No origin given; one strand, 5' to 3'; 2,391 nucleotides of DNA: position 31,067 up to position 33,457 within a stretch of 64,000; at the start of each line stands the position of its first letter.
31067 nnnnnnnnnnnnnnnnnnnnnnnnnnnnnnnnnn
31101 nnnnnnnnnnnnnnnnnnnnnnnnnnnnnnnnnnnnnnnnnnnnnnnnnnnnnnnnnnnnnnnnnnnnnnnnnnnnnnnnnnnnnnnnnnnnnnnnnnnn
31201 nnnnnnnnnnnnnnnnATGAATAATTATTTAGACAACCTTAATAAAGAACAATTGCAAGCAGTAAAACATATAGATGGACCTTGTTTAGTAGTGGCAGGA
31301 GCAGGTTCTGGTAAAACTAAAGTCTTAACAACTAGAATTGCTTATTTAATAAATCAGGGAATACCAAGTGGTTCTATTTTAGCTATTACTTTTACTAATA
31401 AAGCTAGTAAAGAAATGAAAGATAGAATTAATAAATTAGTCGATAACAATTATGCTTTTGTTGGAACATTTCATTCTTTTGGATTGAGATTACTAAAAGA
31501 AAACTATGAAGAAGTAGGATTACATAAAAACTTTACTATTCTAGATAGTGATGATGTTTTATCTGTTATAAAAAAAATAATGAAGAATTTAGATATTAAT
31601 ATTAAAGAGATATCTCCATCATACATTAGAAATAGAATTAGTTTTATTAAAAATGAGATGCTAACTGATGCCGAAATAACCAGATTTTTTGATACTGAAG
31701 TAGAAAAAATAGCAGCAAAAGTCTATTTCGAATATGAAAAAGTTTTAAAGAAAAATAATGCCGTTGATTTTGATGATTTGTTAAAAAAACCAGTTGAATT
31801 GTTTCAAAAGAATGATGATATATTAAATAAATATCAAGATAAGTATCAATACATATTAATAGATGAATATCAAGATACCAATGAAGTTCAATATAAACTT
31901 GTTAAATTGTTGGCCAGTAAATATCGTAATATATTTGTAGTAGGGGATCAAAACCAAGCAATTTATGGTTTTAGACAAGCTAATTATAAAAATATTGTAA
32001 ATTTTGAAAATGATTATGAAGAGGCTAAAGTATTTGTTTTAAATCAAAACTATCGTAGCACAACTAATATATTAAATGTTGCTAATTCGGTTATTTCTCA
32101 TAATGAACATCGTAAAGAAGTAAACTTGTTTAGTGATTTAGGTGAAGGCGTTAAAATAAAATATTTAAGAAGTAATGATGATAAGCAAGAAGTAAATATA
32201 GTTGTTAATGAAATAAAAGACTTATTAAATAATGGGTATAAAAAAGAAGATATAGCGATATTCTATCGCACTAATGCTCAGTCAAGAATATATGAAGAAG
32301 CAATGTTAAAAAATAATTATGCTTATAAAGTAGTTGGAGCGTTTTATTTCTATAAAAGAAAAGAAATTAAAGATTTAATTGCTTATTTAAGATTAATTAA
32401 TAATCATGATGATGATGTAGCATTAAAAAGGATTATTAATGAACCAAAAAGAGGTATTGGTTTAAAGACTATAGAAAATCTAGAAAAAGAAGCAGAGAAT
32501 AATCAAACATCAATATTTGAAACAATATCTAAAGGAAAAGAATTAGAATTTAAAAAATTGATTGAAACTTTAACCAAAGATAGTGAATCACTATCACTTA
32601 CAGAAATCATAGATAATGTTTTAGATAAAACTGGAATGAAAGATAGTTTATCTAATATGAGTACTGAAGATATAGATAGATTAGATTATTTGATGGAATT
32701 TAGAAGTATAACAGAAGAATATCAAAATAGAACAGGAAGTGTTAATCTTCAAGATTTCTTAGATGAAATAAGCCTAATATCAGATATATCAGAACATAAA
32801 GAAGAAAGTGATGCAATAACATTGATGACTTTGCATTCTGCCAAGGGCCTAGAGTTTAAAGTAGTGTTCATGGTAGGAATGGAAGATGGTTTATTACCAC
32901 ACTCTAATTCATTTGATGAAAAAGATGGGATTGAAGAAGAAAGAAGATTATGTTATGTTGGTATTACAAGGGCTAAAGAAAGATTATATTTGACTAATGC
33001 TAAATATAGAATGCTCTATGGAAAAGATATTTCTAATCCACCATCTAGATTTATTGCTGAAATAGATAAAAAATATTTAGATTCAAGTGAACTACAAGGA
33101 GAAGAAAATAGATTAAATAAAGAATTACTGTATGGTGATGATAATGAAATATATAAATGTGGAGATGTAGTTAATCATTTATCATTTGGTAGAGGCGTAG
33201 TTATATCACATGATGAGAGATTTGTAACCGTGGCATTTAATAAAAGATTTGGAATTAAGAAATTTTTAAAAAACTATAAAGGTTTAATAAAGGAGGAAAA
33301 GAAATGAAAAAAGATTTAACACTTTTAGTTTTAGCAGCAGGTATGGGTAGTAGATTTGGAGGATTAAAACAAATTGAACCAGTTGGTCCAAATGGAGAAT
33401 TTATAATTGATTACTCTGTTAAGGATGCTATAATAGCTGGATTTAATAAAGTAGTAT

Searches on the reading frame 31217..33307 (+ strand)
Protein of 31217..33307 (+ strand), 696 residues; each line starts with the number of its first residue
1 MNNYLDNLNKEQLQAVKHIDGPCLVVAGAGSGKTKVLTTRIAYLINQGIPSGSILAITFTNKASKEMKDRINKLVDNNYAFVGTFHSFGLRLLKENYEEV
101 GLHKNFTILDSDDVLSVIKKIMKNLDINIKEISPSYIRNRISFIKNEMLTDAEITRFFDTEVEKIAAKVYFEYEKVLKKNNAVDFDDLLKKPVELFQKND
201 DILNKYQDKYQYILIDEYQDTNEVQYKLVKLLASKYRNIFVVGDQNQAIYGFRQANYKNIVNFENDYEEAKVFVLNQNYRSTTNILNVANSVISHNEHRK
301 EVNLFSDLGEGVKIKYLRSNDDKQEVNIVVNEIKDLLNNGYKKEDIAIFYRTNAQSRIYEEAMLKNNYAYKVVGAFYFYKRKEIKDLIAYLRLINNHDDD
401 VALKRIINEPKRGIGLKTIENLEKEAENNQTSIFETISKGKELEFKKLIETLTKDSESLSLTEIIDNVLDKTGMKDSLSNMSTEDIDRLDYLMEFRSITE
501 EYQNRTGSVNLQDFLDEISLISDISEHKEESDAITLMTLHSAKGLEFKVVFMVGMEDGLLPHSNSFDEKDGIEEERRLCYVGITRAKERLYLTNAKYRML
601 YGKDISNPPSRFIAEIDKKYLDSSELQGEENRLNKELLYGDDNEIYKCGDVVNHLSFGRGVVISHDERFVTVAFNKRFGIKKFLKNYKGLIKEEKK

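Call 73: find_homologous_proteins(query=window:31217-33307:+, max_evalue=1e-100)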
Query window:31217-33307:+ (696 aa): 8000 proteins with E <= 1e-100 among 8000 candidates; the best 120 are listed.
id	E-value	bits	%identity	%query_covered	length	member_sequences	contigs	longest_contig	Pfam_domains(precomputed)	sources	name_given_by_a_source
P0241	0.0e+0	1512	100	100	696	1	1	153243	PF13538.13,PF13087.13,PF01443.25,PF13604.13,PF13361.13,PF13245.13,PF00580.28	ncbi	-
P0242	0.0e+0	1271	83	100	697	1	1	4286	PF13538.13,PF01443.25,PF13604.13,PF13361.13,PF13245.13,PF00580.28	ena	-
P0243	0.0e+0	1270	83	100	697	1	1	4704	PF13538.13,PF01443.25,PF13604.13,PF13361.13,PF13245.13,PF00580.28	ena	-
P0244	0.0e+0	1267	83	100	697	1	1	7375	PF13538.13,PF01443.25,PF13604.13,PF13361.13,PF13245.13,PF00580.28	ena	-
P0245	0.0e+0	1266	83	100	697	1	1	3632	PF13538.13,PF01443.25,PF13604.13,PF13361.13,PF13245.13,PF00580.28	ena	-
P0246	0.0e+0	1265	83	100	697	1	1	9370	PF13538.13,PF01443.25,PF13604.13,PF13361.13,PF13245.13,PF00580.28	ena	-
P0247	0.0e+0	1265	83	100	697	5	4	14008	PF13538.13,PF13087.13,PF01443.25,PF13604.13,PF13361.13,PF13245.13,PF00580.28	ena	-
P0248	0.0e+0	1263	83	100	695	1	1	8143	PF13538.13,PF01443.25,PF13604.13,PF13361.13,PF13245.13,PF00580.28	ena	-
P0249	0.0e+0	1261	83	100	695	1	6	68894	PF13538.13,PF01443.25,PF13604.13,PF13361.13,PF13245.13,PF00580.28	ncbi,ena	-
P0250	0.0e+0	1257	83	100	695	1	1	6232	PF13538.13,PF01443.25,PF13604.13,PF13361.13,PF13245.13,PF00580.28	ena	-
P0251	0.0e+0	1202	79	100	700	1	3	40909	PF13538.13,PF13087.13,PF01443.25,PF13604.13,PF13361.13,PF13245.13,PF00580.28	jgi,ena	-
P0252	0.0e+0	1186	79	99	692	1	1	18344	PF13538.13,PF13087.13,PF01443.25,PF13604.13,PF13361.13,PF13245.13,PF00580.28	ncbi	-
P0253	0.0e+0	1182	79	99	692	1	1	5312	PF13538.13,PF01443.25,PF13604.13,PF13361.13,PF13245.13,PF00580.28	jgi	-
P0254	0.0e+0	1182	79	99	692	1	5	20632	PF13538.13,PF01443.25,PF13604.13,PF13361.13,PF13245.13,PF00580.28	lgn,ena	-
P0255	0.0e+0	1180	79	99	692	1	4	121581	PF13538.13,PF01443.25,PF13604.13,PF13361.13,PF13245.13,PF00580.28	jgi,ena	-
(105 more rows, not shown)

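Call 74: find_encoding_contigs(protein=P0249, flank=8000, max_places=3)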
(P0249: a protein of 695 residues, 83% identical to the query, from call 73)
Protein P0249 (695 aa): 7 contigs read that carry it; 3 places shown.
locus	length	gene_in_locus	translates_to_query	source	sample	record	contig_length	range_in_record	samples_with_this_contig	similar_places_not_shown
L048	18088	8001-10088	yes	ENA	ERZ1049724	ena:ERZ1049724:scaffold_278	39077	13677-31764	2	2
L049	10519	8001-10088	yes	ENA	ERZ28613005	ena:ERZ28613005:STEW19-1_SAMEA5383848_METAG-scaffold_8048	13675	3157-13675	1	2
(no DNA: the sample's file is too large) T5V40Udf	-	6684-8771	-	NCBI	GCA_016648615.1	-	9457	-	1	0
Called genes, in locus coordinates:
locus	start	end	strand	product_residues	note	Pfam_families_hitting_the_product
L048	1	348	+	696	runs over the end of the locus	PF03717:PBP_dimer, PF00905:Transpeptidase, PF03793:PASTA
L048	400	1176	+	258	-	PF04542:Sigma70_r2, PF04545:Sigma70_r4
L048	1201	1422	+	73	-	PF05239:PRC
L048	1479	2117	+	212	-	PF00265:TK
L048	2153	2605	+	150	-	-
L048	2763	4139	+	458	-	PF28494:GlyRS_ins_1 (weak), PF00587:tRNA-synt_2b, PF03129:HGTP_anticodon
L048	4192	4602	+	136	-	PF04472:SepF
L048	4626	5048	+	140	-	PF05103:DivIVA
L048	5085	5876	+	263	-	PF01148:CTP_transf_1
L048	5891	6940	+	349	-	PF02163:Peptidase_M50, PF17820:PDZ_6 (weak)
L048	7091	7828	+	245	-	PF12686:DUF3800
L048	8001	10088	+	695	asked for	PF00580:UvrD-helicase, PF01443:Viral_helicase1 (faint), PF13245:AAA_19, PF13604:AAA_30 (faint), PF13361:UvrD_C, PF13538:UvrD_C_2 (weak)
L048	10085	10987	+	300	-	PF00483:NTP_transferase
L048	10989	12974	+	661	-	PF22745:Nlig-Ia, PF01653:DNA_ligase_aden, PF03120:OB_DNA_ligase, PF03119:DNA_ligase_ZBD, PF12826:HHH_2, PF14520:HHH_5, PF00633:HHH (weak), PF00533:BRCT, +1 more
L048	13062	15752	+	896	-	-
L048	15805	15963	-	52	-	PF00830:Ribosomal_L28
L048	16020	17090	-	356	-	PF01098:FTSW_RODA_SPOVE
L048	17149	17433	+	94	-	-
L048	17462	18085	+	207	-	-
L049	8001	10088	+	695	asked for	PF00580:UvrD-helicase, PF01443:Viral_helicase1 (faint), PF13245:AAA_19, PF13604:AAA_30 (faint), PF13361:UvrD_C, PF13538:UvrD_C_2 (weak)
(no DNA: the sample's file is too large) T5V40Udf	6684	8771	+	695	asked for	PF00580:UvrD-helicase, PF01443:Viral_helicase1 (faint), PF13245:AAA_19, PF13604:AAA_30 (faint), PF13361:UvrD_C, PF13538:UvrD_C_2 (weak)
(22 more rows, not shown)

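Call 75: find_encoding_contigs(protein=P0255, flank=8000, max_places=3)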
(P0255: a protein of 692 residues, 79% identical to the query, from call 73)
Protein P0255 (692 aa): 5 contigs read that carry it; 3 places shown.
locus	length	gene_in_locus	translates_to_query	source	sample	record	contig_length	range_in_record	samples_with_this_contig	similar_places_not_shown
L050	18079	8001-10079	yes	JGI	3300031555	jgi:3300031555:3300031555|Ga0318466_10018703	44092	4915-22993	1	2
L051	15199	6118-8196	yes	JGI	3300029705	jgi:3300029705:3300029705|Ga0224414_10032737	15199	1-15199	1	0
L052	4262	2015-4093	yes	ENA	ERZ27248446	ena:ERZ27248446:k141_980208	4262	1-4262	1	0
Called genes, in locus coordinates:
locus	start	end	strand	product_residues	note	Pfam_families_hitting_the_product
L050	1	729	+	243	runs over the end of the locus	PF11967:RecO_N, PF02565:RecO_C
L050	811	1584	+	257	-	-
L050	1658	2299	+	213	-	PF00265:TK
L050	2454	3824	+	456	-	PF28494:GlyRS_ins_1 (faint), PF00587:tRNA-synt_2b, PF03129:HGTP_anticodon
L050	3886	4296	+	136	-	PF04472:SepF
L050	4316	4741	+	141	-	PF05103:DivIVA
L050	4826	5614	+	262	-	PF01148:CTP_transf_1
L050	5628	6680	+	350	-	PF02163:Peptidase_M50, PF00595:PDZ (weak), PF13180:PDZ_2 (weak), PF17820:PDZ_6 (weak)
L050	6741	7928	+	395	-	PF13439:Glyco_transf_4, PF13579:Glyco_trans_4_4 (faint), PF20706:GT4-conflict (weak), PF00534:Glycos_transf_1, PF13692:Glyco_trans_1_4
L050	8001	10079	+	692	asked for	PF00580:UvrD-helicase, PF01443:Viral_helicase1 (faint), PF13245:AAA_19, PF13604:AAA_30 (weak), PF13361:UvrD_C, PF13538:UvrD_C_2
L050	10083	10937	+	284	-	PF00483:NTP_transferase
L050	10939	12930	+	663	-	PF22745:Nlig-Ia, PF01653:DNA_ligase_aden, PF03120:OB_DNA_ligase, PF03119:DNA_ligase_ZBD, PF12826:HHH_2, PF14520:HHH_5, PF00533:BRCT, PF12738:PTCB-BRCT, +1 more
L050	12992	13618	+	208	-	PF00117:GATase, PF07722:Peptidase_C26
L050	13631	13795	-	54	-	PF00830:Ribosomal_L28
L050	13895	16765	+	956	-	PF02811:PHP, PF07733:DNA_pol3_alpha, PF17657:DNA_pol3_finger, PF14579:HHH_6, PF01336:tRNA_anti-codon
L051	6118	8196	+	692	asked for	PF00580:UvrD-helicase, PF01443:Viral_helicase1 (faint), PF13245:AAA_19, PF13604:AAA_30 (weak), PF13361:UvrD_C, PF13538:UvrD_C_2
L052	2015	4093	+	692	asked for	PF00580:UvrD-helicase, PF01443:Viral_helicase1 (faint), PF13245:AAA_19, PF13604:AAA_30 (weak), PF13361:UvrD_C, PF13538:UvrD_C_2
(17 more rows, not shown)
